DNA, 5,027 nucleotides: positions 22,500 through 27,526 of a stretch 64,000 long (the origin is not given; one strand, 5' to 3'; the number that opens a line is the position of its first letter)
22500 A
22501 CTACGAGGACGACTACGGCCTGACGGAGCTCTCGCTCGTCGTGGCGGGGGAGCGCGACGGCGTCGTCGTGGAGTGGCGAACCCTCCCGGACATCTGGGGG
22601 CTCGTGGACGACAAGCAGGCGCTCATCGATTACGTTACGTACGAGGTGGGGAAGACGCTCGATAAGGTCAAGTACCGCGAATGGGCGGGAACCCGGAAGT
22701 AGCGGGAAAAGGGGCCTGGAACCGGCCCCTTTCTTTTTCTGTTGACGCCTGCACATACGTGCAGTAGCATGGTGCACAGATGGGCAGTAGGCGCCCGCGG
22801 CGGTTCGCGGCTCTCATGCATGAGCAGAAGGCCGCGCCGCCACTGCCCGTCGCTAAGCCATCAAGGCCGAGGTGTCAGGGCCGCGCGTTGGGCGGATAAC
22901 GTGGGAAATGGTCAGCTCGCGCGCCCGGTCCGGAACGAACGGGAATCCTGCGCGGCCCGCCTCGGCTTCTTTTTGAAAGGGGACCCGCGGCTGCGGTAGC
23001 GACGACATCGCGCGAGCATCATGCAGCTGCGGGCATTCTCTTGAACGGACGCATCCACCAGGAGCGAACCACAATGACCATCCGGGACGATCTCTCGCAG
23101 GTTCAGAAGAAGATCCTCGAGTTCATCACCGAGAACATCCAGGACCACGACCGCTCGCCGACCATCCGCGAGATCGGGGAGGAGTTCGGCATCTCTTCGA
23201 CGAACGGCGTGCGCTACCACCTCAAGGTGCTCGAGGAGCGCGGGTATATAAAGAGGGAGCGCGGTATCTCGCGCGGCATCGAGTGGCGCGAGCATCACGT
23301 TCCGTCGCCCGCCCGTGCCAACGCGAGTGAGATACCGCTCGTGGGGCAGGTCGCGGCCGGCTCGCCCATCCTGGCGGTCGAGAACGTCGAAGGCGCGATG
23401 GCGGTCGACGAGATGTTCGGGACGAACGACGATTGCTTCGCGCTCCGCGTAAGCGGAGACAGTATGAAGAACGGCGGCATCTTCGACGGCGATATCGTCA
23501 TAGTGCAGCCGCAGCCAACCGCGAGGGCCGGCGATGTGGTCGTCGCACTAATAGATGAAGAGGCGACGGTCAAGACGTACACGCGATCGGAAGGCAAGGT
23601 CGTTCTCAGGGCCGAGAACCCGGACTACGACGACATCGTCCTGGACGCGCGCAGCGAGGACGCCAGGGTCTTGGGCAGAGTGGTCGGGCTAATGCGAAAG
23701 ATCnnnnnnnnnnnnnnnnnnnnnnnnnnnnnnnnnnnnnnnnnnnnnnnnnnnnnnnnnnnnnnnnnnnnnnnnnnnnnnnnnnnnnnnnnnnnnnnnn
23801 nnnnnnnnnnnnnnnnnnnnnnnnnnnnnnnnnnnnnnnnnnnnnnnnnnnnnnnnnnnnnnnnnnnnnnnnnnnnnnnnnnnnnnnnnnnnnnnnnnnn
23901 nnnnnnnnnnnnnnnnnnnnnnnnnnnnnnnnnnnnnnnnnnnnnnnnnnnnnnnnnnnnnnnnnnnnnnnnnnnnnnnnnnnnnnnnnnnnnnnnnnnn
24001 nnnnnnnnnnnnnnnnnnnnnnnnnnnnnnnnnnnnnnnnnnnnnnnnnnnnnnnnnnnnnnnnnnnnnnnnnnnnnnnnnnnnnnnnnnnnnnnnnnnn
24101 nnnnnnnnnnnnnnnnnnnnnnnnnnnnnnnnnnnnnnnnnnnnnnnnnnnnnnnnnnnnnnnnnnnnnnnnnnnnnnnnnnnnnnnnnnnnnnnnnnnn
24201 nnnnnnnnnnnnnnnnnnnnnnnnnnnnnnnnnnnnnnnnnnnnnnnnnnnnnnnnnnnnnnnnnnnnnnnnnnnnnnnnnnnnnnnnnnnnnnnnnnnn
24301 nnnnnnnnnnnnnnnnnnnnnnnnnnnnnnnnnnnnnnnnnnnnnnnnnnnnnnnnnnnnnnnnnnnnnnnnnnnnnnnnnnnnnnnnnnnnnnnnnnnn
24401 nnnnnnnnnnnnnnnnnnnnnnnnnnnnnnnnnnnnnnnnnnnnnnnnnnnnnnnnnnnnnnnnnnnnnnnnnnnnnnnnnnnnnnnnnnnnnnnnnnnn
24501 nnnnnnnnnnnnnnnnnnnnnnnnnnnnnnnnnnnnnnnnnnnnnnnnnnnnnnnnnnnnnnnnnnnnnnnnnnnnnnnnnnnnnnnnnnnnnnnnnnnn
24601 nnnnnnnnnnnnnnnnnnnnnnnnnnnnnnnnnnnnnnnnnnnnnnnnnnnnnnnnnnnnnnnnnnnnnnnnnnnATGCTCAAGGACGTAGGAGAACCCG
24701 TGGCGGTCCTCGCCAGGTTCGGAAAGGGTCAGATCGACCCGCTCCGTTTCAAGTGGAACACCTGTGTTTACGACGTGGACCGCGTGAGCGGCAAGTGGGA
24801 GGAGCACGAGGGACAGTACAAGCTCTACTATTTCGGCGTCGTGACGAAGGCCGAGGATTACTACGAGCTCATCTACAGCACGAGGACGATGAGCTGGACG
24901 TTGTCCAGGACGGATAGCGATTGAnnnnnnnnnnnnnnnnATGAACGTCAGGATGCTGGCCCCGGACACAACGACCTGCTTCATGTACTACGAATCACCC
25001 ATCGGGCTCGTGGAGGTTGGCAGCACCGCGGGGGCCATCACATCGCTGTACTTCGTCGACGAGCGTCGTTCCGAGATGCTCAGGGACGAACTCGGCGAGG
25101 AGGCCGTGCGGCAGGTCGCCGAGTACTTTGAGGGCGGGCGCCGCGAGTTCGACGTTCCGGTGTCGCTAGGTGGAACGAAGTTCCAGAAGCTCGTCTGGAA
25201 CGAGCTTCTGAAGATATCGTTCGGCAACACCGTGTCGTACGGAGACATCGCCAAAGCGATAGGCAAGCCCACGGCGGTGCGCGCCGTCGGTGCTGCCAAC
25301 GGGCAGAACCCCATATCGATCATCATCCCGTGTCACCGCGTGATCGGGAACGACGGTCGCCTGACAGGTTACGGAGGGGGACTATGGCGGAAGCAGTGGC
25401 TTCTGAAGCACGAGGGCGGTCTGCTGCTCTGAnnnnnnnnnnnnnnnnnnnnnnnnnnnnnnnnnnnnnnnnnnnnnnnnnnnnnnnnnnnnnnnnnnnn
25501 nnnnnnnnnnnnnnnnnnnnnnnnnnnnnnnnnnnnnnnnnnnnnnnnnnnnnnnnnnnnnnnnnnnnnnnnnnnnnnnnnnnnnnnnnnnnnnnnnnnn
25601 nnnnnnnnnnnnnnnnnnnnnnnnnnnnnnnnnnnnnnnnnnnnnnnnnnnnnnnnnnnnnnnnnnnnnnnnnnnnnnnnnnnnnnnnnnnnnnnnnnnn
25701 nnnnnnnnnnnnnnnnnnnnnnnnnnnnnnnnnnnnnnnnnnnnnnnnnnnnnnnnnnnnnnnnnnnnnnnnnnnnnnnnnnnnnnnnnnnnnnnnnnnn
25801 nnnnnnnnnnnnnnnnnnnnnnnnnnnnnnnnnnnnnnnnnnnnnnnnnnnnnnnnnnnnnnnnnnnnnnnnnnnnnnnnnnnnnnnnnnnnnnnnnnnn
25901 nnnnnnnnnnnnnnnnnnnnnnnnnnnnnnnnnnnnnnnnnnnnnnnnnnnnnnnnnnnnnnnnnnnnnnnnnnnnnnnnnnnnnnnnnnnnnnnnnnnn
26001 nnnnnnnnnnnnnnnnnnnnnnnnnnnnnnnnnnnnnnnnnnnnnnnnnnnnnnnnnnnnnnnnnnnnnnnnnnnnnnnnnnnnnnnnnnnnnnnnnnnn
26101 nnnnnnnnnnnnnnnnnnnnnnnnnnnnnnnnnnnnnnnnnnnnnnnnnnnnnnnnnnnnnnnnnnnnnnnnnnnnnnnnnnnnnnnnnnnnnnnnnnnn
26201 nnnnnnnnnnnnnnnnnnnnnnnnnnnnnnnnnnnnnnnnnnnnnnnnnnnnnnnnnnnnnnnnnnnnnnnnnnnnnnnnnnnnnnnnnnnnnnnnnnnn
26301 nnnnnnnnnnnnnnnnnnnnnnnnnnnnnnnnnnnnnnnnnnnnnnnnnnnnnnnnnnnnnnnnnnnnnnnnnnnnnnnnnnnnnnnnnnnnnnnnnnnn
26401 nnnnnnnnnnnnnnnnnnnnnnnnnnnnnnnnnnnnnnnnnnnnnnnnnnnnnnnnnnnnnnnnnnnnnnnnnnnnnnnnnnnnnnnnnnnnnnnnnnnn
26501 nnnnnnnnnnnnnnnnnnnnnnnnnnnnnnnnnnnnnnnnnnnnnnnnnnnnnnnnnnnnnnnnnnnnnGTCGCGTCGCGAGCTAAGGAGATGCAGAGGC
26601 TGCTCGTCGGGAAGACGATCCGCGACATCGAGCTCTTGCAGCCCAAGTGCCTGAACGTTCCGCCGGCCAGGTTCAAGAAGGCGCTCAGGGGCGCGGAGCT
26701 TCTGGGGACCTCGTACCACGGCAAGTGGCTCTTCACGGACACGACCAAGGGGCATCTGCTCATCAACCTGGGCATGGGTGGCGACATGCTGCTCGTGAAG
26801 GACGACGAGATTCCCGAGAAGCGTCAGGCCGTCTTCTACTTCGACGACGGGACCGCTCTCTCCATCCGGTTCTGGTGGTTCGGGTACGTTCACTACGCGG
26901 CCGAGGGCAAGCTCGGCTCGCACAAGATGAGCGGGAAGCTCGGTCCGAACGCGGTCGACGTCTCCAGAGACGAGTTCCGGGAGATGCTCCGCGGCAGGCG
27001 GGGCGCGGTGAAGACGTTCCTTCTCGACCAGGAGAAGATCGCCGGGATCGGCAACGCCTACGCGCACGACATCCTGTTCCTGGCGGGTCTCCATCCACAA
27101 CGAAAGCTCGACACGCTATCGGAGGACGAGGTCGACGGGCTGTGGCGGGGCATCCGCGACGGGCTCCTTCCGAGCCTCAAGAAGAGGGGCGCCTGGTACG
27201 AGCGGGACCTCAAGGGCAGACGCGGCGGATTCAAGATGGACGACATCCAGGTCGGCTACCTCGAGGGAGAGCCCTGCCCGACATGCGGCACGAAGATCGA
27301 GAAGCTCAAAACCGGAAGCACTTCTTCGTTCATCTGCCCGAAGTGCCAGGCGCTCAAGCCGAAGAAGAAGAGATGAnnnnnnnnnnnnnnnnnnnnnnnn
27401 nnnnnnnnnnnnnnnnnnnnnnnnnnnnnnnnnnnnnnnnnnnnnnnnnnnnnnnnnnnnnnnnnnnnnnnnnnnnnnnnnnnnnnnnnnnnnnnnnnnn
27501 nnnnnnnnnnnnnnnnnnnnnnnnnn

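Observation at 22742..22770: Fibrobacter-type LexA box sits inside a near-consensus promoter in front of lexA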

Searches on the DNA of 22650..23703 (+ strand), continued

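Call 79: search_rna_families(source=L171, start=2300, end=2510, threshold=evalue, max_evalue=5)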
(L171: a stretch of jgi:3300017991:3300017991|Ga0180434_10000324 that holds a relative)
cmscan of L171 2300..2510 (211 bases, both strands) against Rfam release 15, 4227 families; matches with E-value up to 5: 1.
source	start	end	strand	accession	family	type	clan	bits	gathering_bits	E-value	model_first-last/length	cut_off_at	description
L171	2310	2328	+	RF01083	UPD-PK2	Cis-reg;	-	15.5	32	2.1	1-21/21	no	Pseudoknot of upstream pseudoknot domain (UPD) of the 3'UTR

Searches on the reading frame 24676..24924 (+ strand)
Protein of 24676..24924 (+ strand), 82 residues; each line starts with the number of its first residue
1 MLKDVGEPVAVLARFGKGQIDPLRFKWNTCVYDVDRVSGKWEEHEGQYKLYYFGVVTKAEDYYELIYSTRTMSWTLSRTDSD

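Call 80: search_protein_families(library=pfam, proteins=[window:24676-24924:+], max_evalue=5)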
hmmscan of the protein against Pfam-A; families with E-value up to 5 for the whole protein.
window:24676-24924:+ (82 aa): 1 family
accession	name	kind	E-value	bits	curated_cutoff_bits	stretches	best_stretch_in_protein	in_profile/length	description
PF20114.4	DUF6504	-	0.028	15.1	24.2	1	4-70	5-85/103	Domain of unknown function (DUF6504)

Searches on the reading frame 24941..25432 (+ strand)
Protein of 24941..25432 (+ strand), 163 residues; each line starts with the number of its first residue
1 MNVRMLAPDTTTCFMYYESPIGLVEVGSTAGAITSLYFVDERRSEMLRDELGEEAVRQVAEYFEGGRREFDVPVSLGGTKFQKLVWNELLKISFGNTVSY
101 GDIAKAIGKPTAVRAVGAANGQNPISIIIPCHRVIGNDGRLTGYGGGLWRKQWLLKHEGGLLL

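Call 8: search_protein_families(library=pfam, proteins=[window:24941-25432:+])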
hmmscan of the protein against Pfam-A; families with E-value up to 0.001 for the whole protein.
window:24941-25432:+ (163 aa): 2 families
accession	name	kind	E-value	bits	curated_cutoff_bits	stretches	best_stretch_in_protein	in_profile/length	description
PF01035.26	DNA_binding_1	-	3.3e-36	123.4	27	1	80-159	1-80/81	6-O-methylguanine DNA methyltransferase, DNA binding domain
PF02870.21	Methyltransf_1N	-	1.5e-06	29.1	21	1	16-76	5-71/71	6-O-methylguanine DNA methyltransferase, ribonuclease-like domain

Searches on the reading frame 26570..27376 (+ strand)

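Call 8: search_protein_families(library=pfam, proteins=[window:26570-27376:+])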
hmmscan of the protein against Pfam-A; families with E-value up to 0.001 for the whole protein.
window:26570-27376:+ (268 aa): 4 families
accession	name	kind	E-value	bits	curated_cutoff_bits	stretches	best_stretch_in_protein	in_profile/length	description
PF06831.19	H2TH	-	1e-16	61.1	34.7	1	126-204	5-83/93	Formamidopyrimidine-DNA glycosylase H2TH domain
PF01149.29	Fapy_DNA_glyco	-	1.6e-15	58.2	25.5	1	4-98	10-107/117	Formamidopyrimidine-DNA glycosylase N-terminal domain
PF06827.20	zf-FPG_IleRS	-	6.6e-09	35.9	21.3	1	233-260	1-28/30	Zinc finger found in FPG and IleRS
PF07191.17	Zn_ribbon_6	-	6.5e-06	26.5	25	1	235-267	31-63/67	Double zinc ribbon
